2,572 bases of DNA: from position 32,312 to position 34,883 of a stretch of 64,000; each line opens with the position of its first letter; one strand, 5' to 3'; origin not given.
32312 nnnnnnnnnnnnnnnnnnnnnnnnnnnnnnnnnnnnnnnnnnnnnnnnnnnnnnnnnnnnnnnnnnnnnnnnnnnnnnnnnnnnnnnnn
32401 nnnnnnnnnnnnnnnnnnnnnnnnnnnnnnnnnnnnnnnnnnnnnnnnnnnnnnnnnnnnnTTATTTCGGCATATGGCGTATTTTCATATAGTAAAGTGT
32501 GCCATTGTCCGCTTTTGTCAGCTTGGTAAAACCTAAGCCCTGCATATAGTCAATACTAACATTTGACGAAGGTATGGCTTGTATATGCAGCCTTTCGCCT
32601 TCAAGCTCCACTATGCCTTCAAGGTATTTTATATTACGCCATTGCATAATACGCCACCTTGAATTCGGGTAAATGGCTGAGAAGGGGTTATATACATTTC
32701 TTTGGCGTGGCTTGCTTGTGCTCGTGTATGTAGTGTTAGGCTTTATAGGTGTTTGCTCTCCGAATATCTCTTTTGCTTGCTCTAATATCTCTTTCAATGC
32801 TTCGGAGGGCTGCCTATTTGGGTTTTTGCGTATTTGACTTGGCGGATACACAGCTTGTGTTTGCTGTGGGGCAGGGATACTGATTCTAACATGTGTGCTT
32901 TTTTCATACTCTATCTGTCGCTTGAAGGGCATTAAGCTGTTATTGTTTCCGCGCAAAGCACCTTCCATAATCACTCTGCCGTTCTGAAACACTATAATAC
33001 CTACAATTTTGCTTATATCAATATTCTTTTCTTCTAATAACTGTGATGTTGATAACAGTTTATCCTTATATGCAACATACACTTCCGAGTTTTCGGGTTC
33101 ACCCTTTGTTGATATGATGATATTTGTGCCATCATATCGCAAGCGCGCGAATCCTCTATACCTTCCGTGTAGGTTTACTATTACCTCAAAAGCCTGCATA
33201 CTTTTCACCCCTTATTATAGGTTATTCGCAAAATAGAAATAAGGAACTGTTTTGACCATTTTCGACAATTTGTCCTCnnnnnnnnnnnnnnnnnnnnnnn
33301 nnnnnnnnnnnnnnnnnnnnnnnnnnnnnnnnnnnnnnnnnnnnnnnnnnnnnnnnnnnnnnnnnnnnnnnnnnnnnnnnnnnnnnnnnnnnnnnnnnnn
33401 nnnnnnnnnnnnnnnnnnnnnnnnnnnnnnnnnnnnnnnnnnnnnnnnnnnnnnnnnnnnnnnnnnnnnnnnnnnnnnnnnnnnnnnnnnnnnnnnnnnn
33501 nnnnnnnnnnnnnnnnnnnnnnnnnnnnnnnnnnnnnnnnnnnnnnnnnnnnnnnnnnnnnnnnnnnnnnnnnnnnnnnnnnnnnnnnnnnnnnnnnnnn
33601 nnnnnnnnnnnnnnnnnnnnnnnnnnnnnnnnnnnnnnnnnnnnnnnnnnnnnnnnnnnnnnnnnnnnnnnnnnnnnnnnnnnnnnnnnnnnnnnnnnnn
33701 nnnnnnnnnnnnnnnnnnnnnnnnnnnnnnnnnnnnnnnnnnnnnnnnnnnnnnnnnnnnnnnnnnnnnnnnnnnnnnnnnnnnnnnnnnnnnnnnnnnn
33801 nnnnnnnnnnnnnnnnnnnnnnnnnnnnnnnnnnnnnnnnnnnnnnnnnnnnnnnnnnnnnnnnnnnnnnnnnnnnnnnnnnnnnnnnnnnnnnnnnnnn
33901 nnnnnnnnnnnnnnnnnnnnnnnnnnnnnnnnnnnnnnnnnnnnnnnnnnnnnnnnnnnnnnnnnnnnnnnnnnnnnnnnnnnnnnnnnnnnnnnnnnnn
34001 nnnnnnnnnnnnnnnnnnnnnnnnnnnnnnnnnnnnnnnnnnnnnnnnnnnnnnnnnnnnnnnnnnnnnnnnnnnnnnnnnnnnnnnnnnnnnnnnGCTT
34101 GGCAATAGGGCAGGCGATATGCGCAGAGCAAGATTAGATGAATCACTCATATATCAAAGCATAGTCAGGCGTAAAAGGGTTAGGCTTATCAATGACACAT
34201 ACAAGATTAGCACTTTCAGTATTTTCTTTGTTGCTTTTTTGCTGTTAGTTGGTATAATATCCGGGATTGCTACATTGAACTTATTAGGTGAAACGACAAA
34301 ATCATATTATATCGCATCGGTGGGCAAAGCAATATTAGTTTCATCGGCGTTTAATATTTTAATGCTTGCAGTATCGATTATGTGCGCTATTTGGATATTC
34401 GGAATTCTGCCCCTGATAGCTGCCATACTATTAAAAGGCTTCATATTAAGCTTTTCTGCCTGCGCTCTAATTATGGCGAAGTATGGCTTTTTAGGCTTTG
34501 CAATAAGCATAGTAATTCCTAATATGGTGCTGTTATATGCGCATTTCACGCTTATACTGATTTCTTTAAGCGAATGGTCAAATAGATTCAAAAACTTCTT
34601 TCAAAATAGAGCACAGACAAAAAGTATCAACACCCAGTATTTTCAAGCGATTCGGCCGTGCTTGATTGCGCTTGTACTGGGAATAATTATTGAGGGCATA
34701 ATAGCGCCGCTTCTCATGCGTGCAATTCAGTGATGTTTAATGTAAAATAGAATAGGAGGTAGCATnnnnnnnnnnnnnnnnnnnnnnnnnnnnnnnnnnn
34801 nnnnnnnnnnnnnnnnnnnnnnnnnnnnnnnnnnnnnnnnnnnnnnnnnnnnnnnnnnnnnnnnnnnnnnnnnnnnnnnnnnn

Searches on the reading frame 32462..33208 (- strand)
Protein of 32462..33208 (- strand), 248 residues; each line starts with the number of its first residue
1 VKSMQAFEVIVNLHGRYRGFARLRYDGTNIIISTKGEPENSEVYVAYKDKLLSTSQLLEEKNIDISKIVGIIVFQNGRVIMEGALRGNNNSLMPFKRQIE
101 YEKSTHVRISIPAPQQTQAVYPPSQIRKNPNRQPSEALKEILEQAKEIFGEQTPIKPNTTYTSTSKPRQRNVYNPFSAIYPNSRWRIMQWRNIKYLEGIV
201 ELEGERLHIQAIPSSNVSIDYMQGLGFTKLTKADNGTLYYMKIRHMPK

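Call 3: search_protein_families(library=pfam, proteins=[window:32462-33208:-], max_evalue=1)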
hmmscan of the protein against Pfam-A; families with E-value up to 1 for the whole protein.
window:32462-33208:- (248 aa): 1 family
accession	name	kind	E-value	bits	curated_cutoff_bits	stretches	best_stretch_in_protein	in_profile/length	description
PF15587.11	Imm9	-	0.0031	18.1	25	1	45-122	12-90/149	Immunity protein 9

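Call 4: search_protein_families(library=ncbifam, proteins=[window:32462-33208:-], max_evalue=1)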
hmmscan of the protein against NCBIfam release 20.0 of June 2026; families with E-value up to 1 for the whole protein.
window:32462-33208:- (248 aa): 0 families

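Call 72: search_solved_structures(query=window:32462-33208:-, max_evalue=1)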
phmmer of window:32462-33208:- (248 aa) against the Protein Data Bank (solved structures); distinct sequences matched with E-value up to 1: 1.
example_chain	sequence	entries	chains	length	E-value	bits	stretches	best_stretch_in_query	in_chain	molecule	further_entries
4mmo_A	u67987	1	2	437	0.19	14.6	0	47-84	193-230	Sso-CP2 metallo-carboxypetidase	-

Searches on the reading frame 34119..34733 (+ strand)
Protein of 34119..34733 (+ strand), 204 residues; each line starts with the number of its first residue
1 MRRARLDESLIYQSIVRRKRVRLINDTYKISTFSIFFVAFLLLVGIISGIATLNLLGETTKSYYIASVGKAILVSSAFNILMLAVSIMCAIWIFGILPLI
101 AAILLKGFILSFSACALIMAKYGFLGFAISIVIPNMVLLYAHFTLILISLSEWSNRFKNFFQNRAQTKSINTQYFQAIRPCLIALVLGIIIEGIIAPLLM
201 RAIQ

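Call 3: search_protein_families(library=pfam, proteins=[window:34119-34733:+], max_evalue=1)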
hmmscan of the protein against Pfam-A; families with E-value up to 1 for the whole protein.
window:34119-34733:+ (204 aa): 1 family
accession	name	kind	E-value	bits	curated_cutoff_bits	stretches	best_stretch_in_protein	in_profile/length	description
PF02340.21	PRRSV_Env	-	0.079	13.2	27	1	139-181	7-54/206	PRRSV putative envelope protein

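Call 4: search_protein_families(library=ncbifam, proteins=[window:34119-34733:+], max_evalue=1)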
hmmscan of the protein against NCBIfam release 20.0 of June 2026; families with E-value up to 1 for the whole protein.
window:34119-34733:+ (204 aa): 0 families
